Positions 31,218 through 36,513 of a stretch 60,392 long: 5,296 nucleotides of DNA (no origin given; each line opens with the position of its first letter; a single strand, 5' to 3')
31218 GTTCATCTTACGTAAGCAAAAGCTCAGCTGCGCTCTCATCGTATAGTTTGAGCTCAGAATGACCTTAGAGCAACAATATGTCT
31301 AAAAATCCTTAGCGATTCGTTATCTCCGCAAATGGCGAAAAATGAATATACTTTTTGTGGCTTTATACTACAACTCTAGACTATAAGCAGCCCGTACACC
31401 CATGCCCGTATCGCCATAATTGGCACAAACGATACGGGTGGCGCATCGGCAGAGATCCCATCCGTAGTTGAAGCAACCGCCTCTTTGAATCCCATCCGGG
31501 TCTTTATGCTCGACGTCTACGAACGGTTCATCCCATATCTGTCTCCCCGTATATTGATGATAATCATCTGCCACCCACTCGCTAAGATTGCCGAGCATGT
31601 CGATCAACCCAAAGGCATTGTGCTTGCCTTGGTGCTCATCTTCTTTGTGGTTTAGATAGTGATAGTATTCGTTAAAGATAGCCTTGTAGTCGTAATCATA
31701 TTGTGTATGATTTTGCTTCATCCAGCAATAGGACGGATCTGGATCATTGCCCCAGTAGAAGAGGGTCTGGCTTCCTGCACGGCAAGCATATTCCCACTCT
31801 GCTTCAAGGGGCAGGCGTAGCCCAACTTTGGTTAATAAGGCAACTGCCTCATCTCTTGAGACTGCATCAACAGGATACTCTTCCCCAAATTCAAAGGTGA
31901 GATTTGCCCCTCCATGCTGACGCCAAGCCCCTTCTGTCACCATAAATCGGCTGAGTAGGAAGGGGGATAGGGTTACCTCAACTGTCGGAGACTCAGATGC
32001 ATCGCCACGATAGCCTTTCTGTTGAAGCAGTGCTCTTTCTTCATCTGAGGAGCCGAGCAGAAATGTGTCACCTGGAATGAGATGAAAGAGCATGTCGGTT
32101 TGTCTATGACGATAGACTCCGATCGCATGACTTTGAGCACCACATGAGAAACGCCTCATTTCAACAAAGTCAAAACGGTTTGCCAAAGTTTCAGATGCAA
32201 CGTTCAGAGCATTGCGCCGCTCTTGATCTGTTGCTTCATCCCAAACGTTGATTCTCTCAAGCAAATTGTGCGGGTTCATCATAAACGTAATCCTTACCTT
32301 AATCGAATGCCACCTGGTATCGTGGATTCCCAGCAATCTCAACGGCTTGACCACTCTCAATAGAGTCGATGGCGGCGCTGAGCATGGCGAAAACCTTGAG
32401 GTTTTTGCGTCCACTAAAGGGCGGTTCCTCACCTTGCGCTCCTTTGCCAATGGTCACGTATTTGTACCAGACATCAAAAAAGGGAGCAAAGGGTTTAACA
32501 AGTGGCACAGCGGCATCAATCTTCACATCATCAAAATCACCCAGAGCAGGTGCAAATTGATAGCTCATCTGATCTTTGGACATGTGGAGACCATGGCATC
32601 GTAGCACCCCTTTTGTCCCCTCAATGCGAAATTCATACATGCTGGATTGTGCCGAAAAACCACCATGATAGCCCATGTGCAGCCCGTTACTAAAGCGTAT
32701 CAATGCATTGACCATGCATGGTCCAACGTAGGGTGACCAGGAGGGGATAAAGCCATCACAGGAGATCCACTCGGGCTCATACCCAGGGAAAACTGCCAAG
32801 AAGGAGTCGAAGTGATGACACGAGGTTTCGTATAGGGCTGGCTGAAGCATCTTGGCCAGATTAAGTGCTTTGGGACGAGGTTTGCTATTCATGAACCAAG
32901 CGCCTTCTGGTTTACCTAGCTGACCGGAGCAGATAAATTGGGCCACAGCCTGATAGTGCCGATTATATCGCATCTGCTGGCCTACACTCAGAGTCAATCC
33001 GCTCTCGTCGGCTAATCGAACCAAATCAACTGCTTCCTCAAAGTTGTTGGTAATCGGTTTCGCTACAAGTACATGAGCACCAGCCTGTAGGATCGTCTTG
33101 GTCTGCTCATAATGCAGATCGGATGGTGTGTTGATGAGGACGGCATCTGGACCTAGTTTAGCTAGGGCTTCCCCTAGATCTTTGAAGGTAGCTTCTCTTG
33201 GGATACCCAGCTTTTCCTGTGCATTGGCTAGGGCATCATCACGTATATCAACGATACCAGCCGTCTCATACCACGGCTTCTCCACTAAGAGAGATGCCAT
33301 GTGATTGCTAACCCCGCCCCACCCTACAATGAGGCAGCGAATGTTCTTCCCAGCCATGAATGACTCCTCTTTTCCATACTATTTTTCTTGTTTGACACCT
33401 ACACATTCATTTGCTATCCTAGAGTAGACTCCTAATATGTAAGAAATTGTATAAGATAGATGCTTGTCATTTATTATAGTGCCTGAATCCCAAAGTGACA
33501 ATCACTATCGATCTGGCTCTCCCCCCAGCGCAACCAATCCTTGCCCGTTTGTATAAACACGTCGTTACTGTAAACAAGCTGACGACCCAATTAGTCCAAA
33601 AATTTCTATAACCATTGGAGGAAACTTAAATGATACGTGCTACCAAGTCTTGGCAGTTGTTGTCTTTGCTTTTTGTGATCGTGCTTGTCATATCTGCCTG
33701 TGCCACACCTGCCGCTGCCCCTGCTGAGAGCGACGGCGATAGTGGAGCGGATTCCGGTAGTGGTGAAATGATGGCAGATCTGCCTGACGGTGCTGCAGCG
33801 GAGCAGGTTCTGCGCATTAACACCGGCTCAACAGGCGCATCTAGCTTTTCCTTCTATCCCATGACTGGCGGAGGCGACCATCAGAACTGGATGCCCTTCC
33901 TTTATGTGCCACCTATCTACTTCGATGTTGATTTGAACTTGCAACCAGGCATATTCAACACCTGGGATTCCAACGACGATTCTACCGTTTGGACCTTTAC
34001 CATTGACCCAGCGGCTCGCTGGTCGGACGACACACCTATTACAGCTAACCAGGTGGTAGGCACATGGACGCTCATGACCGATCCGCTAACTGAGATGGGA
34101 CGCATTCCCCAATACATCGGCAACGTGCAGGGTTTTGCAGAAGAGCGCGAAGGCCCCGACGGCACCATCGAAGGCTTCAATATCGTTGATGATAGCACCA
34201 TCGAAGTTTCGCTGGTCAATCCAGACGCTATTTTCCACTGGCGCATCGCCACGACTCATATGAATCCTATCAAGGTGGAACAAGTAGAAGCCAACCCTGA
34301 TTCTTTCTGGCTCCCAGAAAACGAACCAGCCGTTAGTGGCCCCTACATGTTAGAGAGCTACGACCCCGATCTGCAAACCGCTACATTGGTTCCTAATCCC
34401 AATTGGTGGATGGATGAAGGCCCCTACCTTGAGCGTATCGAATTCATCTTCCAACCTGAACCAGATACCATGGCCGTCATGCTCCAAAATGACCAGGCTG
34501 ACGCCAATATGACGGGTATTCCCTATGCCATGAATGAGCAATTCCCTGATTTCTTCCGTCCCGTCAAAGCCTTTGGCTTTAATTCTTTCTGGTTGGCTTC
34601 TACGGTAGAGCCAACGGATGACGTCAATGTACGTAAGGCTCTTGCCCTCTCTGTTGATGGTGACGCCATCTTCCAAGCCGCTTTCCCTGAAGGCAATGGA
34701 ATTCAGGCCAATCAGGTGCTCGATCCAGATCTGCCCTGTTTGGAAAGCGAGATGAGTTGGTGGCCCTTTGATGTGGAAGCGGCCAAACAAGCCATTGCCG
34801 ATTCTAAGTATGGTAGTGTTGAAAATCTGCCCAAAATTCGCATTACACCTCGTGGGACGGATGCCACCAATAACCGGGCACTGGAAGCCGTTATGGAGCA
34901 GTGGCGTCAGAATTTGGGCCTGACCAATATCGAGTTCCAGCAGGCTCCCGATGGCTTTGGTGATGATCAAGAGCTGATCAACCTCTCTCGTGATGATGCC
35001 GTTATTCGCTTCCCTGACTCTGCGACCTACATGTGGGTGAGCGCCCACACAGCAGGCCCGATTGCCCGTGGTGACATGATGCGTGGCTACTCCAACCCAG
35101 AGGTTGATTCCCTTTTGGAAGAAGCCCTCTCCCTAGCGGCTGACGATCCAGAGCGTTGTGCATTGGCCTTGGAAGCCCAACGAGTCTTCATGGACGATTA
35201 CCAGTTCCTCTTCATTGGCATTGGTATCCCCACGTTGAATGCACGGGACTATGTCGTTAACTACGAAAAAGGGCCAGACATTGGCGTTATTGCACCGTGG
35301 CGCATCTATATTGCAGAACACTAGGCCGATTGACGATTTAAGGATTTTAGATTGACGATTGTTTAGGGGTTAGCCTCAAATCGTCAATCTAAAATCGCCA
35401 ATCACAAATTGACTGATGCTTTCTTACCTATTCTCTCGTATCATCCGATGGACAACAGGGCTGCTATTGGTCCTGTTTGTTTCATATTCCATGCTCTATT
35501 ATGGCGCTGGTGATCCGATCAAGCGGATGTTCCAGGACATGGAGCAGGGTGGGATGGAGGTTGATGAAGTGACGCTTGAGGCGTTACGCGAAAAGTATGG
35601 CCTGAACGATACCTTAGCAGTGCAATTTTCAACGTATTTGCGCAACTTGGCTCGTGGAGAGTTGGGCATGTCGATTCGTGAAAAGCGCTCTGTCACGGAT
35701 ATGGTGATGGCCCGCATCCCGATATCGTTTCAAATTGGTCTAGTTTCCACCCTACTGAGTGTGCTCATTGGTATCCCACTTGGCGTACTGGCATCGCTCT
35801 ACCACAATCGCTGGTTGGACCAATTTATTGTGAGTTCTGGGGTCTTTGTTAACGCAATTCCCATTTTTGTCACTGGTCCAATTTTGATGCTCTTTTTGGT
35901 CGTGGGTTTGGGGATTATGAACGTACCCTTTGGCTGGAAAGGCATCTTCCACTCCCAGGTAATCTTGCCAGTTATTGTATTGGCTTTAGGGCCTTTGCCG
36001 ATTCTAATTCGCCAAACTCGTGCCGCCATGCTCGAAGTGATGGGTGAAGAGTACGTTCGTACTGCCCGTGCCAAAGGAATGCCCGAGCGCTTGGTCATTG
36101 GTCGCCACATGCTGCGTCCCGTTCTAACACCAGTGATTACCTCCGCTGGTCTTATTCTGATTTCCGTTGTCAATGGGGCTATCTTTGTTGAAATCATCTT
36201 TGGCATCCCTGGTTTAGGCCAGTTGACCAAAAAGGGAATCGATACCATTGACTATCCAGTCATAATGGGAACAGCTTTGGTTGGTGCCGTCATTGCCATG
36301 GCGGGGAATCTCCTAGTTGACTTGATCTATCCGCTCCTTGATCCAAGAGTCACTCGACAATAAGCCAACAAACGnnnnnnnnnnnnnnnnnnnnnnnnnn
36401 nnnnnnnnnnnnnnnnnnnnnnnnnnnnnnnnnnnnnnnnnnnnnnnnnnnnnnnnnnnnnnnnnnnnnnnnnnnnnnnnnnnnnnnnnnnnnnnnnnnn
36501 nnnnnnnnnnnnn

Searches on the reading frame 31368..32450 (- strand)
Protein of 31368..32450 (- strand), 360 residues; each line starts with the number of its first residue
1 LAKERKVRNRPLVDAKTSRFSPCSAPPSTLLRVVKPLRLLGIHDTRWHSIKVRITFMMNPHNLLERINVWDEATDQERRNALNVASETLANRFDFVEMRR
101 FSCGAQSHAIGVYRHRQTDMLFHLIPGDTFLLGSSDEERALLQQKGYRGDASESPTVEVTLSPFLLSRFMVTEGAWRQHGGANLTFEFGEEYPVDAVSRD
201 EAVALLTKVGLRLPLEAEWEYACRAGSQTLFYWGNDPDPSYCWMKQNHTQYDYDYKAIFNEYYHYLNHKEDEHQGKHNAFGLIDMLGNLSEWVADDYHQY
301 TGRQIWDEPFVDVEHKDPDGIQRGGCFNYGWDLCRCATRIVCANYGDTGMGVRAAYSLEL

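Call 14: search_protein_families(library=pfam, proteins=[window:31368-32450:-], max_evalue=0.001)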
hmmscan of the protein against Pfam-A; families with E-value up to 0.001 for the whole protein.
window:31368-32450:- (360 aa): 1 family
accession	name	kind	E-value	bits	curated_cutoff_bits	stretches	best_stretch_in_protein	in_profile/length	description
PF03781.23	FGE-sulfatase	-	4.2e-28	99.1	23.3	1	125-355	8-254/255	Sulfatase-modifying factor enzyme 1-like domain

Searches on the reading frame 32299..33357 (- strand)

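Call 14: search_protein_families(library=pfam, proteins=[window:32299-33357:-], max_evalue=0.001)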
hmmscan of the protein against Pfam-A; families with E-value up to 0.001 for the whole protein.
window:32299-33357:- (352 aa): 3 families
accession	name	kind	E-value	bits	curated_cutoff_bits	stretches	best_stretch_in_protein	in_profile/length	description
PF01408.29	GFO_IDH_MocA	-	1.4e-22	81.1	24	1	6-126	1-119/120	Oxidoreductase family, NAD-binding Rossmann fold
PF22725.1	GFO_IDH_MocA_C3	-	9.7e-07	29.3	27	1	135-252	1-123/124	GFO/IDH/MocA C-terminal domain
PF02894.22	GFO_IDH_MocA_C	-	8e-06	26.2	22.9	1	174-340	42-217/218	Oxidoreductase family, C-terminal alpha/beta domain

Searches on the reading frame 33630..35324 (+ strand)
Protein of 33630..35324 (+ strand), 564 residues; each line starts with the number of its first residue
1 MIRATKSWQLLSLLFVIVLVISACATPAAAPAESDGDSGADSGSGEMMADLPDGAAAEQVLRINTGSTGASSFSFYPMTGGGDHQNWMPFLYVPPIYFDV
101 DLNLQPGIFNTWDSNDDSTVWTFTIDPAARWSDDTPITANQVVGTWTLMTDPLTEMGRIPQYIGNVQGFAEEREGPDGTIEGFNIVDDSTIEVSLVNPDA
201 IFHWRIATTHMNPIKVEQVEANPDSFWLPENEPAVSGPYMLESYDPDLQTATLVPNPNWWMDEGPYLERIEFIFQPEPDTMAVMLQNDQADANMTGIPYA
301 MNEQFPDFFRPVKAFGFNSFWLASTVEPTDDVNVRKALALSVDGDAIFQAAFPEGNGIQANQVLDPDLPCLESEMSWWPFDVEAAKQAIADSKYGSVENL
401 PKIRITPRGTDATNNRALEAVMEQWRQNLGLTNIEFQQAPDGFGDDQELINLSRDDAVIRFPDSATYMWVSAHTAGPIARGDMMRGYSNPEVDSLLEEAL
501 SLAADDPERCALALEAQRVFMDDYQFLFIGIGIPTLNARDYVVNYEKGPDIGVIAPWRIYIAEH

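Call 14: search_protein_families(library=pfam, proteins=[window:33630-35324:+], max_evalue=0.001)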
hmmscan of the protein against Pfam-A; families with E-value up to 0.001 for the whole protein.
window:33630-35324:+ (564 aa): 1 family
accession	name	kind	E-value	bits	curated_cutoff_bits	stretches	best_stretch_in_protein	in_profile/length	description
PF00496.27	SBP_bac_5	-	2e-49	169.1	32.4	1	104-473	2-362/368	Bacterial extracellular solute-binding proteins, family 5 Middle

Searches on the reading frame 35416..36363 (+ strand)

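Call 14: search_protein_families(library=pfam, proteins=[window:35416-36363:+], max_evalue=0.001)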
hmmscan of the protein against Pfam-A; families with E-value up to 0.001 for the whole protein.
window:35416-36363:+ (315 aa): 2 families
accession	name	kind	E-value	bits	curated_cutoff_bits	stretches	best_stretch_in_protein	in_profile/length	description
PF00528.27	BPD_transp_1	-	2.2e-40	138.8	26.4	1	119-313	1-183/184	Binding-protein-dependent transport system inner membrane component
PF19300.4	BPD_transp_1_N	-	3e-06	27.8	23.8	1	1-105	1-111/114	Binding-prot-dependent transport system membrane comp, N-term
